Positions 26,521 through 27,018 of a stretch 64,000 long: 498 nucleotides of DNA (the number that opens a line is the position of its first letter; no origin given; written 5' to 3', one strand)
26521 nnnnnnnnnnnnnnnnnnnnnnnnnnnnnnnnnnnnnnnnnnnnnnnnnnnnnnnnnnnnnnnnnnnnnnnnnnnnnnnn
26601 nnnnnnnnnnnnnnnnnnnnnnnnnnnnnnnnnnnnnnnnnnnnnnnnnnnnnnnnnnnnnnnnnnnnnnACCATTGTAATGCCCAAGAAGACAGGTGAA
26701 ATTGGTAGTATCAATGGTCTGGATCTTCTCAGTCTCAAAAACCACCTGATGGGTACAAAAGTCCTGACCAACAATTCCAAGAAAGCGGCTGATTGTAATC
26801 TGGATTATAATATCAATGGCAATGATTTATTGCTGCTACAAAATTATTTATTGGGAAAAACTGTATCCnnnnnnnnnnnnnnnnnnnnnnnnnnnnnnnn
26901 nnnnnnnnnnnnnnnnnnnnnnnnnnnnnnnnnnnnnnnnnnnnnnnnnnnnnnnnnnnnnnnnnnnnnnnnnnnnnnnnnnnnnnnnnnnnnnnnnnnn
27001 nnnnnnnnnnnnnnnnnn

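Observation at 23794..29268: Cohesin/dockerin-like assembly built on T9SS cargo proteins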

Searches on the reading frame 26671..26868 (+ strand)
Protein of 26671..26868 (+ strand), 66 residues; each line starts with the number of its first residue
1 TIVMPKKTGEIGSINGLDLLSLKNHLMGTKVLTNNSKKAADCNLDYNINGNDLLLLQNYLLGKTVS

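Call 70: search_protein_families(library=pfam, proteins=[window:26671-26868:+], max_evalue=1)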
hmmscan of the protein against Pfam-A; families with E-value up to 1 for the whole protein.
seq(66 aa): 2 families
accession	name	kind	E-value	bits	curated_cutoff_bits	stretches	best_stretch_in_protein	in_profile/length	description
PF00404.24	Dockerin_1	-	1.2e-11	45.1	22.9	1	12-61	8-57/57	Dockerin type I domain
PF03442.20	CBM_X2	-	0.083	13.4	28.9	1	34-61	34-60/83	Carbohydrate binding domain X2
